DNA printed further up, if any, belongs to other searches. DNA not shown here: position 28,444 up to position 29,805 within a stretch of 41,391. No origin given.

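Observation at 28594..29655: Divergent ThyA-family enzyme (PCN instead of PCH, C-terminal extension); likely dUMP hydroxymethylase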

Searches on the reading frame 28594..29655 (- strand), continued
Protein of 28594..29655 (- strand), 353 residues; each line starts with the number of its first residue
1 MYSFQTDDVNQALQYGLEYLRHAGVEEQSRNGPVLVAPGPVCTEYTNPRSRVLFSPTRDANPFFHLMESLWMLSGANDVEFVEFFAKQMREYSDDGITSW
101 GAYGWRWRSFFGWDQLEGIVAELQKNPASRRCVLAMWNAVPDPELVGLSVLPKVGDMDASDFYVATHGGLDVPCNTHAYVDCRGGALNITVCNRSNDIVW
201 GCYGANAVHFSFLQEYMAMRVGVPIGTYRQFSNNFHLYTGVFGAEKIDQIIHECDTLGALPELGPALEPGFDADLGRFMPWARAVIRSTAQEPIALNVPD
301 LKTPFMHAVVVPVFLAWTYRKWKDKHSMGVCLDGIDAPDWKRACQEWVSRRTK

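Call 34: search_solved_structures(query=A2, max_evalue=0.001, show_alignments=2)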
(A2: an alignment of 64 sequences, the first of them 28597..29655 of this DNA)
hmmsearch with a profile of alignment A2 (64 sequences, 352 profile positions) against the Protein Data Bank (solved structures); distinct sequences matched with E-value up to 0.001: 126 (the best 60 are shown).
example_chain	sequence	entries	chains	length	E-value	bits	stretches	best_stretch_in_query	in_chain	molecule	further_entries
5b6d_A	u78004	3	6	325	1.4e-26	96.6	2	47-141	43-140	CMP 5-hydroxymethylase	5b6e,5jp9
5jnh_A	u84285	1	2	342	1.8e-26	96.3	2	47-141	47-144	CMP 5-hydroxymethylase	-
6auj_A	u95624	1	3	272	7.3e-18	67.9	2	66-142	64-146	Thymidylate synthase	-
1kzj_A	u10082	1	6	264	2.7e-16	62.8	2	66-142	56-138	Thymidylate synthase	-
1qqq_A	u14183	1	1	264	2.9e-16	62.7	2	66-142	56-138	THYMIDYLATE SYNTHASE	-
1aob_A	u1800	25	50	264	2.9e-16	62.6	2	66-142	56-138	THYMIDYLATE SYNTHASE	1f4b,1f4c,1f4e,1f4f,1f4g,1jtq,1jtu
1an5_A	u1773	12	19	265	3e-16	62.6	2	66-142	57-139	THYMIDYLATE SYNTHASE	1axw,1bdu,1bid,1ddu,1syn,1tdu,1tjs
6cdz_A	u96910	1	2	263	3e-16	62.6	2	66-142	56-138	Thymidylate synthase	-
2tsc_A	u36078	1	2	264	3e-16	62.6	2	66-142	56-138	THYMIDYLATE SYNTHASE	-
2vet_A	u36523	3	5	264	3.2e-16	62.5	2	66-142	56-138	THYMIDYLATE SYNTHASE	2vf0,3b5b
1jg0_A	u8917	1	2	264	3.2e-16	62.5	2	66-142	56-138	thymidylate synthase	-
1bq1_A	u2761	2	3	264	7.1e-16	61.4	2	66-142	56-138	THYMIDYLATE SYNTHASE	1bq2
1zpr_A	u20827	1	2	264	1.7e-15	60.2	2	67-142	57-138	THYMIDYLATE SYNTHASE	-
4dq1_A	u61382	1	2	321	1.9e-15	60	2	101-143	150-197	Thymidylate synthase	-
1ev5_A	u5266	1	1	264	2e-15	59.9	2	66-142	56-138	THYMIDYLATE SYNTHASE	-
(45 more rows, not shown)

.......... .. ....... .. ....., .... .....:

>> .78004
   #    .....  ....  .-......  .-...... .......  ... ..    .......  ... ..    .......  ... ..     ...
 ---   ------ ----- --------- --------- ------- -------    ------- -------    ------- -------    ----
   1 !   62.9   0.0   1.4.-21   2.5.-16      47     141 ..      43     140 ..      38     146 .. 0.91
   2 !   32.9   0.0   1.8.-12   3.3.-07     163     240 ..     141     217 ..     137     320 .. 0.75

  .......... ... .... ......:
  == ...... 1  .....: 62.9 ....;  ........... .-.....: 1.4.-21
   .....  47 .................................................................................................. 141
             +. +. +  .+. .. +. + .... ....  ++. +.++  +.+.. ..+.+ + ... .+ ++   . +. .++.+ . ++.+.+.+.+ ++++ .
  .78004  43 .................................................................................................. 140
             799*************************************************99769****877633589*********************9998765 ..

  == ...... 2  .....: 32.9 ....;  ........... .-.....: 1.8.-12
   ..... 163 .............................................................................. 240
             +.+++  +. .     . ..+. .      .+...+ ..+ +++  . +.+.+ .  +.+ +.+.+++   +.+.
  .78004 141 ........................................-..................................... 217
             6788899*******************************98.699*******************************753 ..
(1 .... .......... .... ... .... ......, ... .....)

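Call 46: predict_structure(alignment_id=A3)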
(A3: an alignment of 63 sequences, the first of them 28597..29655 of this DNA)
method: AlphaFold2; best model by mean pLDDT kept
length: 353 residues; sequences in the alignment: 63
mean_pLDDT: 93.9   pTM: 0.92
mean pLDDT of the five models: 93.9, 93.6, 93.5, 93.2, 93.0
residues with pLDDT >= 90: 303; 70-90: 31; 50-70: 11; < 50: 8
segments of 3 or more residues with pLDDT < 50: 147-149, 152-154
pLDDT, mean of each block of 10 residues (from residue 1): 98 98 96 96 98 97 98 97 95 90 93 95 98 91 52 56 87 92 98 95 96 99 98 97 98 96 98 98 98 97 98 98 98 98 98 88
secondary structure, 60 per line:
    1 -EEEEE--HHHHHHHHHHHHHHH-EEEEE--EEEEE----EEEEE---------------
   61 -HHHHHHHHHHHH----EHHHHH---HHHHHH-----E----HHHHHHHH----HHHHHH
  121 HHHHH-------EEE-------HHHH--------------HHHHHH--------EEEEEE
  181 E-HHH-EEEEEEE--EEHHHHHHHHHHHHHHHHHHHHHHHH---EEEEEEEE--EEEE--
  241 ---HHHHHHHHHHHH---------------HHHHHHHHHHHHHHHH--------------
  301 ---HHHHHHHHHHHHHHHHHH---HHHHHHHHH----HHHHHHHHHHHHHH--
elements in order: E2-6 H9-23 E25-29 E32-36 E41-45 H62-73 H79-83 H87-92 H103-110 H115-125 E133-135 H143-146 H161-166 E175-181 E187-193 H198-221 E225-232 E235-238 H244-255 H271-286 H304-321 H325-333 H338-351

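Call 50: get_annotated_region(hit=H82, flank=500)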
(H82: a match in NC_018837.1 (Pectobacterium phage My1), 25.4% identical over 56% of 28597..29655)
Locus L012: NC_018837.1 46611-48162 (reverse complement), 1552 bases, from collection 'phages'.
description: Pectobacterium phage My1, complete genome.
organism: Pectobacterium phage My1 (NCBI taxid 1204539)
taxonomy: Viruses; Duplodnaviria; Heunggongvirae; Uroviricota; Caudoviricetes; Demerecviridae; Mccorquodalevirinae; Myunavirus; Myunavirus My1
host: -; source: -; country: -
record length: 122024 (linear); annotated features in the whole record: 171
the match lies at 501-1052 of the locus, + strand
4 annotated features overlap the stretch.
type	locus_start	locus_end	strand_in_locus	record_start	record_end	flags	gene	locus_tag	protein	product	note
CDS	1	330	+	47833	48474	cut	-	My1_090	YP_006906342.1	putative dihydrofolate reductase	-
CDS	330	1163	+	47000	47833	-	-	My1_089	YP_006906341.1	thymidylate synthase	-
CDS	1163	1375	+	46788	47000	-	-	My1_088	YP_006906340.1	hypothetical protein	-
CDS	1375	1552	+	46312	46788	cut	-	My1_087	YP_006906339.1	Rnase H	-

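Call 51: get_annotated_region(hit=H84, flank=500)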
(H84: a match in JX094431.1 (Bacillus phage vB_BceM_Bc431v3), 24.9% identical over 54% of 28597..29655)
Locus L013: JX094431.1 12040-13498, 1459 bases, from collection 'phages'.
description: Bacillus cereus bacteriophage vB_BceM_Bc431v3, complete genome.
organism: Bacillus phage vB_BceM_Bc431v3 (NCBI taxid 1195072)
taxonomy: Viruses; Duplodnaviria; Heunggongvirae; Uroviricota; Caudoviricetes; Herelleviridae; Bastillevirinae; Caeruleovirus; Caeruleovirus Bc431
host: Bacillus cereus; source: -; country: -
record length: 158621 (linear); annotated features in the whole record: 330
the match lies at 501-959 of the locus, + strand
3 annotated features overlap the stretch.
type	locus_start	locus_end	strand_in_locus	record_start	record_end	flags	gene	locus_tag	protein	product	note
CDS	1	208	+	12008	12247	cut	orf020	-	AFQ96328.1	hypothetical protein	similar to YP_238719.1 ORF180 [Staphylococcus phage Twort]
CDS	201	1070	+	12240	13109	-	orf021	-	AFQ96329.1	thymidylate synthase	similar to BAI49171.1 hypothetical protein [Bacillus phage phiNIT1]; motifs: one transmembrane domain shown using TMHMM ...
CDS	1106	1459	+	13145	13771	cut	orf022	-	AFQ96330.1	hypothetical protein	similar to BAI49172.1 hypothetical protein [Bacillus phage phiNIT1]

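Call 52: get_annotated_region(hit=H81, flank=500)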
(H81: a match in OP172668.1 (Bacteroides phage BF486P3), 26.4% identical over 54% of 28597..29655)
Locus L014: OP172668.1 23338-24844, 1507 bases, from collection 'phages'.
description: Bacteroides phage BF486P3, complete genome.
organism: Bacteroides phage BF486P3 (NCBI taxid 2968551)
taxonomy: Viruses; Duplodnaviria; Heunggongvirae; Uroviricota; Caudoviricetes
host: Bacteroides fragilis DA486; source: municipal sewage; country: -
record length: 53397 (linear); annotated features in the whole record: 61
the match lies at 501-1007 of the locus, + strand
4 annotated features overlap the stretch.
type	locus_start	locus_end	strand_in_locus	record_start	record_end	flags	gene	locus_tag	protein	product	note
CDS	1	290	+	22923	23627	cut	-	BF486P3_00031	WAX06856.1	hypothetical protein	-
CDS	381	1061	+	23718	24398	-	-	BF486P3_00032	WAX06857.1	deoxycytidylate 5-hydroxymethyltransferase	-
CDS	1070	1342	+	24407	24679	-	-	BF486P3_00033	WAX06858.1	hypothetical protein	-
CDS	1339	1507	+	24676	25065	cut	-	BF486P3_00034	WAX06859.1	hypothetical protein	-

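Call 53: get_annotated_region(hit=H76, flank=500)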
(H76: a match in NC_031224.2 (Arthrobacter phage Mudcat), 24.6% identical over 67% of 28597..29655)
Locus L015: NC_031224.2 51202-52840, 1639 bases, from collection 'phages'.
description: Arthrobacter phage Mudcat, complete genome.
organism: Arthrobacter phage Mudcat (NCBI taxid 1796997)
taxonomy: Viruses; Duplodnaviria; Heunggongvirae; Uroviricota; Caudoviricetes; Mudcatvirus; Mudcatvirus mudcat
host: Arthrobacter sp. ATCC 21022; source: soil; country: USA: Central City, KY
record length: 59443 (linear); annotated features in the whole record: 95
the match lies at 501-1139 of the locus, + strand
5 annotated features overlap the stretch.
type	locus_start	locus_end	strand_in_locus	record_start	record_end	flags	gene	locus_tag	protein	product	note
CDS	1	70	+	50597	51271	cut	80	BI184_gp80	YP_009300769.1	HNH endonuclease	-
CDS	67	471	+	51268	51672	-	81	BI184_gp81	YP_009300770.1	HNH endonuclease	-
CDS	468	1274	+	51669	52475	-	82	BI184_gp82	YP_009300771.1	thymidylate synthase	-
CDS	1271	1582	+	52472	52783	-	83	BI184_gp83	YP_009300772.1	hypothetical protein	-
CDS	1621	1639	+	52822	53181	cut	84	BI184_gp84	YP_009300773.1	hypothetical protein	-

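Call 54: fold_search(model_id=the predicted structure, library=pdb)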
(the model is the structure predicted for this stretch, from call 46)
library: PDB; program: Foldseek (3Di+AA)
matches with E <= 10: 501; with E <= 0.001: 396
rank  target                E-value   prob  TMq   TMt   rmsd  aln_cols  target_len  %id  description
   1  5jnh_B                4.8e-20  1.00  0.76  0.84   3.6       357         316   22  Crystal Structure of cytidine monophosphate hydroxymethylase MilA (released 2017-01-25)
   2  5jnh_A                8.7e-20  1.00  0.78  0.86   3.3       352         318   22  Crystal Structure of cytidine monophosphate hydroxymethylase MilA (released 2017-01-25)
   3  5jp9_B                9.7e-20  1.00  0.76  0.84   3.4       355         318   22  Crystal Structure of cytidine monophosphate hydroxymethylase MilA with dCMP (released 2017-03-15)
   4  5b6e_B                1.9e-19  1.00  0.75  0.83   3.6       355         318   22  Crystal Structure of cytidine monophosphate hydroxymethylase MilA with hmCMP (released 2017-01-25)
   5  5b6e_A                3.1e-19  1.00  0.77  0.85   3.3       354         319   22  Crystal Structure of cytidine monophosphate hydroxymethylase MilA with hmCMP (released 2017-01-25)
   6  5b6d_A                4.1e-19  1.00  0.73  0.81   4.2       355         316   22  Crystal Structure of cytidine monophosphate hydroxymethylase MilA with CMP (released 2017-01-25)
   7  5b6d_B                7.4e-19  1.00  0.75  0.83   3.7       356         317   22  Crystal Structure of cytidine monophosphate hydroxymethylase MilA with CMP (released 2017-01-25)
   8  4xsd_C                1.4e-12  1.00  0.50  0.65   5.6       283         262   21  Complex structure of thymidylate synthase from varicella zoster virus with a dUMP (released 2015-12-16)
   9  3tms                  1.5e-12  1.00  0.53  0.69   4.0       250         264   17  PLASTIC ADAPTATION TOWARD MUTATIONS IN PROTEINS: STRUCTURAL COMPARISON OF THYMIDYLATE SYNTHASES (released 1991-10-15)
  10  6auj_C                1.5e-12  1.00  0.51  0.70   4.2       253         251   18  Crystal structure of thymidylate synthase from Elizabethkingia anophelis NUHP1 (released 2017-09-27)
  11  4gev_A                1.6e-12  1.00  0.53  0.70   4.0       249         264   17  E. coli thymidylate synthase Y209W variant in complex with substrate and a cofactor analog (released 2012-08-29)
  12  1f4c_A                1.6e-12  1.00  0.53  0.70   4.1       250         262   18  CRYSTAL STRUCTURE OF E. COLI THYMIDYLATE SYNTHASE COVALENTLY MODIFIED AT C146 WITH N-[TOSYL-D-PROLINYL]AMINO-ETHANETHI (released 2000-06-22)
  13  6auj_B                1.6e-12  1.00  0.52  0.69   4.1       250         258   20  Crystal structure of thymidylate synthase from Elizabethkingia anophelis NUHP1 (released 2017-09-27)
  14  4xsc_A                2.1e-12  1.00  0.52  0.68   4.3       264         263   18  Complex structure of thymidylate synthase from varicella zoster virus with a phosphorylated BVDU (released 2015-12-16)
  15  2vet                  2.2e-12  1.00  0.53  0.70   3.9       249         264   18  CRYSTAL STRUCTURE OF THE THYMIDYLATE SYNTHASE K48Q COMPLEXED WITH DUMP (released 2007-12-04)
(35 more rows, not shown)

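Call 58: search_protein_representatives(protein=window:28597-29655:-)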
Query: 353 residues. Proteins with E-value up to 0.001 (for the whole library): 5813; up to 1e-10: 3625; up to 1e-30: 1496. The best 150 are listed.
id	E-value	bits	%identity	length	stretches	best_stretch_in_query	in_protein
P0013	1.7e-144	498.1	66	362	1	1-351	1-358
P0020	8.1e-142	489.3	61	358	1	1-353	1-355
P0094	1.1e-105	370.3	51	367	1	1-351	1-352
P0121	7.6e-96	338.0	49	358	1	1-353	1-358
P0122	1.4e-91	323.9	54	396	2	9-242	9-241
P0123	1.8e-90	320.3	49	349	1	4-351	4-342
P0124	3.8e-89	315.9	51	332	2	7-139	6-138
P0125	8.8e-89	314.7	51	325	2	1-143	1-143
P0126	3.2e-88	312.9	50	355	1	7-351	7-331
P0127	1.1e-87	311.2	54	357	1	6-324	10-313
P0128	1.2e-86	307.7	54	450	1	7-351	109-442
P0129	7.8e-84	298.5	54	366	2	9-242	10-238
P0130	1.2e-83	297.8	60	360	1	7-239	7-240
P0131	1.2e-81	291.3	50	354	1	1-352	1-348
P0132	6.4e-81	288.9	47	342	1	5-353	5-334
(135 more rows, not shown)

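Call 65: search_protein_families(library=pfam, proteins=[L001:10620-10844:+, L001:8318-8875:+, L005:3514-4080:+, L005:1815-2474:+, L005:783-1739:+], max_evalue=0.01)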
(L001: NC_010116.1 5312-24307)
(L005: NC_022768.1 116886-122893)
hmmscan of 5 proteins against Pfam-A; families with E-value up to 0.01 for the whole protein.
L001:10620-10844:+ (75 aa): 0 families

L001:8318-8875:+ (186 aa): 1 family
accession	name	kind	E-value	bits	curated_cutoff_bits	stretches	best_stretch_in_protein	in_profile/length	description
PF18757.6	Nmad5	-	4.2e-56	190.7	27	1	3-180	1-206/206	Nucleotide modification associated domain 5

L005:3514-4080:+ (189 aa): 1 family
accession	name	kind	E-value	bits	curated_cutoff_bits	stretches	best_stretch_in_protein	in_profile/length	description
PF04275.20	P-mevalo_kinase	-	0.00088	19.6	33.8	0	9-46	1-35/114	Phosphomevalonate kinase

L005:1815-2474:+ (220 aa): 3 families
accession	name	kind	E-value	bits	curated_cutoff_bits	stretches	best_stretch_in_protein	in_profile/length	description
PF18748.7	HMUDK_HMUD1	-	1.6e-116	387.2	27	1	14-209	1-196/196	5-hmdU DNA kinase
PF13671.12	AAA_33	-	0.0011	19.8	27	0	34-60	3-28/143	AAA domain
PF00005.33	ABC_tran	-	0.0033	18.4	25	1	29-67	10-49/137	ABC transporter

L005:783-1739:+ (319 aa): 0 families

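Call 79: fold_search(model_id=the predicted structure, library=viral)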
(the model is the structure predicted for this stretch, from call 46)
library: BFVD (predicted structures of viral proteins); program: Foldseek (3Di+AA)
matches with E <= 10: 113; with E <= 0.001: 39
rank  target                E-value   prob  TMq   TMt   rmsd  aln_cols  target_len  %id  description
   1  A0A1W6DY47            2.6e-22  1.00  0.66  0.62   7.9       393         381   27  Putative thymidylate synthase [Aeromonas phage phiA8-29]
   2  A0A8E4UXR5            5.0e-22  1.00  0.77  0.76   4.3       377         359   22  Thymidylate synthase [Maribacter phage Colly_1]
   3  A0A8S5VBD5            3.0e-17  1.00  0.57  0.81   2.8       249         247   24  thymidylate synthase [Myoviridae sp. ctbEa13]
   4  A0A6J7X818            2.0e-15  1.00  0.61  0.76   5.8       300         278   19  Thymidylate synthase/dCMP hydroxymethylase domain containing protein [uncultured Caudovirales phage]
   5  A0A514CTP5            2.9e-14  1.00  0.55  0.48   4.6       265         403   20  (no name in the UniProt tables at hand)
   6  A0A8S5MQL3            1.2e-13  1.00  0.53  0.46  10.1       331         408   18  CMP/dCMP-type deaminase domain-containing protein [Myoviridae sp. ctOAa14]
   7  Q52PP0                8.8e-13  1.00  0.58  0.73   3.5       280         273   18  Putative thymidylate synthase [Xanthomonas phage Xp15]
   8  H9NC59                3.5e-12  1.00  0.53  0.77   6.4       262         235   19  (no name in the UniProt tables at hand)
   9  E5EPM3                4.6e-12  1.00  0.54  0.79   5.0       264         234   18  Gp42 dCMP hydroxymethylase [Acinetobacter phage Acj9]
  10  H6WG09                6.4e-12  1.00  0.53  0.66   4.5       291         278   19  thymidylate synthase [Cyanophage S-TIM5]
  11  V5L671                7.1e-12  1.00  0.55  0.44   4.9       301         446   21  (no name in the UniProt tables at hand)
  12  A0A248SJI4            1.1e-11  1.00  0.56  0.67   4.1       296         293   20  (no name in the UniProt tables at hand)
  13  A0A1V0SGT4            3.2e-11  1.00  0.56  0.44   4.3       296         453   17  thymidylate synthase [Hokovirus HKV1]
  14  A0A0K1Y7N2            3.7e-11  1.00  0.51  0.31   4.4       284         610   20  (no name in the UniProt tables at hand)
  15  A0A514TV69            7.9e-11  1.00  0.56  0.44   5.9       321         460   17  thymidylate synthase [Aeromonas phage D3]
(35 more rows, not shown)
